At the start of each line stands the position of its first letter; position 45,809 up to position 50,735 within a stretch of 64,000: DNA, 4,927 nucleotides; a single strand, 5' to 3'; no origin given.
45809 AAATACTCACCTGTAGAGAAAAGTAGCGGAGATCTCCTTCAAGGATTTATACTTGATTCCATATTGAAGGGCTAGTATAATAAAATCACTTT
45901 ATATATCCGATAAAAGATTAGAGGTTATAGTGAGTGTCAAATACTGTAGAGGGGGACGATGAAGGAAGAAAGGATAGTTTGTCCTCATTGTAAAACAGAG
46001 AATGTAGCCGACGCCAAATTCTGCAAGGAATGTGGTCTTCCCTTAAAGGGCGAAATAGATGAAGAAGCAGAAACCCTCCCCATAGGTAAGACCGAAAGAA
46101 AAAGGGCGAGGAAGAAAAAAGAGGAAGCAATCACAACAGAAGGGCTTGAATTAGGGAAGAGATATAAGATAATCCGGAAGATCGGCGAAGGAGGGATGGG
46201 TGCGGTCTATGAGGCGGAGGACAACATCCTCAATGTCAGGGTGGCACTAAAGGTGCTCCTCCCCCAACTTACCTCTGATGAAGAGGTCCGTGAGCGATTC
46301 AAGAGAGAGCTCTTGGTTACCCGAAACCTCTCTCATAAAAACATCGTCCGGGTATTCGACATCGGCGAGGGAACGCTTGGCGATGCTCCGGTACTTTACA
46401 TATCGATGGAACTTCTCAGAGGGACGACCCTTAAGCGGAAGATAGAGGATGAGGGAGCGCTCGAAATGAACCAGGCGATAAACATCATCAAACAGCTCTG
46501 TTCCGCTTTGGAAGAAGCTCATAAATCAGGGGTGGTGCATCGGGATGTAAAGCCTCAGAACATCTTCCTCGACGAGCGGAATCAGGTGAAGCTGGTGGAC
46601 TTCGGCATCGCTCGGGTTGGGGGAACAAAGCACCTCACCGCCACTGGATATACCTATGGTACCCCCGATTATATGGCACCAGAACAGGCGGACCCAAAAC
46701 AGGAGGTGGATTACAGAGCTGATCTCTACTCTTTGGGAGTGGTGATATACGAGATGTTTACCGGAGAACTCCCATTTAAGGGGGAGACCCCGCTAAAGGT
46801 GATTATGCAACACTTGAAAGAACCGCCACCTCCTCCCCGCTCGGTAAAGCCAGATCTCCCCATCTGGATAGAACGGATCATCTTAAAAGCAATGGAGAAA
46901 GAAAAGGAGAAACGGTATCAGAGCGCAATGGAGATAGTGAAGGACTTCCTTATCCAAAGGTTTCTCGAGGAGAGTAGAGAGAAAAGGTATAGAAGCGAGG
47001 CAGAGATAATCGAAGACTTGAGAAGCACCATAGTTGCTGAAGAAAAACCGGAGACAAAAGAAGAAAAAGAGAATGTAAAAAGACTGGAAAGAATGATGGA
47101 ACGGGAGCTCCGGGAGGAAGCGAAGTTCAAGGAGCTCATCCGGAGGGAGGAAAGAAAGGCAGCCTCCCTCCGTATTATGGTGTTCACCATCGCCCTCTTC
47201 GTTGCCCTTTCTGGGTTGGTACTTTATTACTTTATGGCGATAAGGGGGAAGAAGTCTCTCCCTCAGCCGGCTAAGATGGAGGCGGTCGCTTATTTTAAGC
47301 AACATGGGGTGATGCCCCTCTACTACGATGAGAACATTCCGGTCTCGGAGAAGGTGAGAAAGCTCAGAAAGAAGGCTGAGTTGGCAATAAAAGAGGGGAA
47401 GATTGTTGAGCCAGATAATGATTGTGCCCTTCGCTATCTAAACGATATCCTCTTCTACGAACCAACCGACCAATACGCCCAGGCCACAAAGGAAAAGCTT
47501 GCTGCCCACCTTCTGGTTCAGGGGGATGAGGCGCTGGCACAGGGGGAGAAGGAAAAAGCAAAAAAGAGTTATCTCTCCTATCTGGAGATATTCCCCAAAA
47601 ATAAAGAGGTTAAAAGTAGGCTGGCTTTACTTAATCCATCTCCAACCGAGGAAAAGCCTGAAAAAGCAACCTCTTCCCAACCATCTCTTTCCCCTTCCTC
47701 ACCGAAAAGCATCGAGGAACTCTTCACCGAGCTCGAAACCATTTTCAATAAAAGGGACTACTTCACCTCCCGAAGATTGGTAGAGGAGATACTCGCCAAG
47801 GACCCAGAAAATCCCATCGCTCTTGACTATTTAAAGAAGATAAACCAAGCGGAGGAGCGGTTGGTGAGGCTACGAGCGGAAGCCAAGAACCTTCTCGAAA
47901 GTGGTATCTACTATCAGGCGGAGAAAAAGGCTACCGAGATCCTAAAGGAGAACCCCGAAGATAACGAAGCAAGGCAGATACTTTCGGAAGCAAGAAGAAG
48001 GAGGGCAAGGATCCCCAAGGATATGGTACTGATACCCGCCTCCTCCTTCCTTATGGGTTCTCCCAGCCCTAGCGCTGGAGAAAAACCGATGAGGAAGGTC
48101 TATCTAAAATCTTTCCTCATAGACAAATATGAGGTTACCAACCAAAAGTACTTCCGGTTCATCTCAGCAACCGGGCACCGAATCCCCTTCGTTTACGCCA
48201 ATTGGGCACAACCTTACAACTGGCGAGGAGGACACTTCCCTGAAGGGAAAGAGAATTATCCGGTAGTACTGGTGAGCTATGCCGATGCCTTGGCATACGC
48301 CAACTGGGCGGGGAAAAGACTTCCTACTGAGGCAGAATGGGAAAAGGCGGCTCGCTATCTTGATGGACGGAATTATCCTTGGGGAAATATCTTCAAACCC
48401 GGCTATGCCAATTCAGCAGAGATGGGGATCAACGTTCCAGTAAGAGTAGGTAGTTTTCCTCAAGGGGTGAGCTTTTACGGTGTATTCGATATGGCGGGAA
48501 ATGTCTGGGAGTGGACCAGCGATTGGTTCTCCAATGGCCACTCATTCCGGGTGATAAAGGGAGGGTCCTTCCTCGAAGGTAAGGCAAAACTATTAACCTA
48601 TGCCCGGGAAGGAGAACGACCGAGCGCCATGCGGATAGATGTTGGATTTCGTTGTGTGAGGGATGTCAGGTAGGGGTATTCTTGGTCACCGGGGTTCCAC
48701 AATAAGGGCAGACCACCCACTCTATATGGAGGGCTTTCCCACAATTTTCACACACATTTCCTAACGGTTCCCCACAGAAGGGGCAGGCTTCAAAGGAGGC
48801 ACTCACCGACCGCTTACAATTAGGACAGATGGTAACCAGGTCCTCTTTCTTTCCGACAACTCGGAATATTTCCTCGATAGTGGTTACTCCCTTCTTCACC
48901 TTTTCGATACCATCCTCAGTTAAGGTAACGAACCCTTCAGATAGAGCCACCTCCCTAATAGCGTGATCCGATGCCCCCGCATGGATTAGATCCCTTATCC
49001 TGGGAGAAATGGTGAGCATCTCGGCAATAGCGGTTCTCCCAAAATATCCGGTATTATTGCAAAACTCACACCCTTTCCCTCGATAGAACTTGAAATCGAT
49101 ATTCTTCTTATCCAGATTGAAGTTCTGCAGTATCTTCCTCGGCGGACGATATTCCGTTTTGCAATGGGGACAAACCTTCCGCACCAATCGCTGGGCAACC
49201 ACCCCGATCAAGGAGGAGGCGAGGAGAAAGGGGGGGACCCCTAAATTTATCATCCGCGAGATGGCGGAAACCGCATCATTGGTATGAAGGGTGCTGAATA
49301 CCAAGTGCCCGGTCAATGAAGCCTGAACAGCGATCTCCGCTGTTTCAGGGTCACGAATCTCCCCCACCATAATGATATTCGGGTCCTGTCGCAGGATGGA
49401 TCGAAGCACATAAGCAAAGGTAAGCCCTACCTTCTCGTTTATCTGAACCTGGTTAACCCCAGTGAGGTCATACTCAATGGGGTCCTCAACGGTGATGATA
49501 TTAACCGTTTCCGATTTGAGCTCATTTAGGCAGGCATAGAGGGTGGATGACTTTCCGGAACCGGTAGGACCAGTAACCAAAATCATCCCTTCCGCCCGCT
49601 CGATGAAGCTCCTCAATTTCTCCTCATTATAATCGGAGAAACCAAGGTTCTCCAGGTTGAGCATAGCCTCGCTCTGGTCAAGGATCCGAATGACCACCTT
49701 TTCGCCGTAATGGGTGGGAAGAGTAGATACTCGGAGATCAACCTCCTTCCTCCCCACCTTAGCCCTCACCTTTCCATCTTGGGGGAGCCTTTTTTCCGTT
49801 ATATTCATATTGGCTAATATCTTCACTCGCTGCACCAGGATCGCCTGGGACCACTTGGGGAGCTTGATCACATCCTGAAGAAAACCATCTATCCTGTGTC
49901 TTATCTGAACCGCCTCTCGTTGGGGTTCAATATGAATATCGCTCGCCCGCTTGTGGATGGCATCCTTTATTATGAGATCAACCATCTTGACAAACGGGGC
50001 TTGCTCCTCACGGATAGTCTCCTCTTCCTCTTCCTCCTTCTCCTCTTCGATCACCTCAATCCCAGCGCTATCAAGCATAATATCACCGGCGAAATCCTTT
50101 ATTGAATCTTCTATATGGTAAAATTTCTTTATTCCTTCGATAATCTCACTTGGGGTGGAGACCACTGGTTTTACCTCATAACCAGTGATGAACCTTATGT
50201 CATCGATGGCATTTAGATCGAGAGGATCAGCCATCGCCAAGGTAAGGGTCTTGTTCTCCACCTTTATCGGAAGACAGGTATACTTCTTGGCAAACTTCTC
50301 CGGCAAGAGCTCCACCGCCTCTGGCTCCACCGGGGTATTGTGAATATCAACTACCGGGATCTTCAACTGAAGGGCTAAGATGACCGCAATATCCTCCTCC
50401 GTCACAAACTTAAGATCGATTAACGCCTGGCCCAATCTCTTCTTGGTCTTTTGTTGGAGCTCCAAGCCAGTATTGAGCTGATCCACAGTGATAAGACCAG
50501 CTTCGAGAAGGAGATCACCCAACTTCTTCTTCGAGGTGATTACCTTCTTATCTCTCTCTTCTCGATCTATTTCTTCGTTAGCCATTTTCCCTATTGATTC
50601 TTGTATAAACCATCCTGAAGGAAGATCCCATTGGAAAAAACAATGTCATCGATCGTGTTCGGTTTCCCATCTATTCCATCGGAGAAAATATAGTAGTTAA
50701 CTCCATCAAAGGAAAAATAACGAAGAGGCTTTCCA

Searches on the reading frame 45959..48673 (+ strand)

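Call 55: search_protein_families(library=pfam, proteins=[window:45959-48673:+], max_evalue=0.001)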
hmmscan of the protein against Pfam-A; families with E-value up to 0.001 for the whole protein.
window:45959-48673:+ (904 aa): 10 families
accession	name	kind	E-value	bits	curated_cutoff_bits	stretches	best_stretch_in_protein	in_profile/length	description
PF03781.23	FGE-sulfatase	-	2.3e-56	191.8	23.3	1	687-901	3-255/255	Sulfatase-modifying factor enzyme 1-like domain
PF00069.31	Pkinase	-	2.3e-52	178.5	31.7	1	69-328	1-259/263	Protein kinase domain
PF07714.23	PK_Tyr_Ser-Thr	-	6e-35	121.2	23.1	1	70-321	2-250/258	Protein tyrosine and serine/threonine kinase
PF14531.12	Kinase-like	-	1.1e-10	41.7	25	1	149-343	124-289/289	Kinase-like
PF12773.13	DZR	-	9.1e-06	26.2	27.3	1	8-30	1-23/45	Double zinc ribbon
PF03109.22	ABC1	-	2.4e-05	24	22.9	1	149-219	146-215/244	ABC1 atypical kinase-like domain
PF13248.11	Zn_ribbon_3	-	8.4e-05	22.3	27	1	6-29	3-26/26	zinc-ribbon domain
PF13240.11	Zn_Ribbon_1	-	9.4e-05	22.5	25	1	8-29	2-23/23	zinc-ribbon domain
PF24463.1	DUF7577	-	0.00029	20.8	28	1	4-26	1-23/27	Domain of unknown function (DUF7577)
PF01636.29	APH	-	0.0006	20.1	23.2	0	176-221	154-200/239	Phosphotransferase enzyme family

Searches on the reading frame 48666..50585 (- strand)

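Call 26: search_protein_families(library=pfam, proteins=[window:48666-50585:-], max_evalue=0.1)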
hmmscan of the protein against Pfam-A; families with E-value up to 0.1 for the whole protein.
window:48666-50585:- (639 aa): 28 families (the best 25 are shown)
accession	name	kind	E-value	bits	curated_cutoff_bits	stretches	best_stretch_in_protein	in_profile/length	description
PF00437.27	T2SSE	-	6.6e-140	466.4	24.9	1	193-575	3-370/370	Type II/IV secretion system protein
PF05157.20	MshEN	-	2.8e-27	95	23.1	1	75-161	2-89/90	MshEN domain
PF12773.13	DZR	-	3.7e-09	37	27.3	1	587-630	1-45/45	Double zinc ribbon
PF13248.11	Zn_ribbon_3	-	6.7e-08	32.2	27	2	611-632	4-25/26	zinc-ribbon domain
PF24460.1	DUF7575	-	0.00017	21.3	28.5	1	587-608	6-27/28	Domain of unknown function (DUF7575)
PF13401.12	AAA_22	-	0.00041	21.1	27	1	331-369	4-42/130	AAA domain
PF13191.12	AAA_16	-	0.001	20.1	32.6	1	324-360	12-52/167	AAA ATPase domain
PF18912.6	DZR_2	-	0.0011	19.2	27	1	600-635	9-48/56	Double zinc ribbon domain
PF17032.10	Zn_ribbon_15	-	0.0012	20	28.9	0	610-630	53-73/73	zinc-ribbon family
PF22747.2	Zn_ribbon_DUF2089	-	0.0013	19.2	27.6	0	614-633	3-22/32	DUF2089 zinc ribbon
PF13240.11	Zn_Ribbon_1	-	0.0028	17.8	25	1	612-633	2-23/23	zinc-ribbon domain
PF13555.12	AAA_29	-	0.0029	17.8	27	1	331-352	21-42/61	P-loop containing region of AAA domain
PF10571.15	UPF0547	-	0.0038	17.8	29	1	587-605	3-21/26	Uncharacterised protein family UPF0547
PF12775.13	AAA_7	-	0.0046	16.9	25.8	1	332-366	33-67/181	P-loop containing dynein motor region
PF13920.12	zf-C3HC4_3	-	0.0067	16.6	27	0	611-635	25-48/49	Zinc finger, C3HC4 type (RING finger)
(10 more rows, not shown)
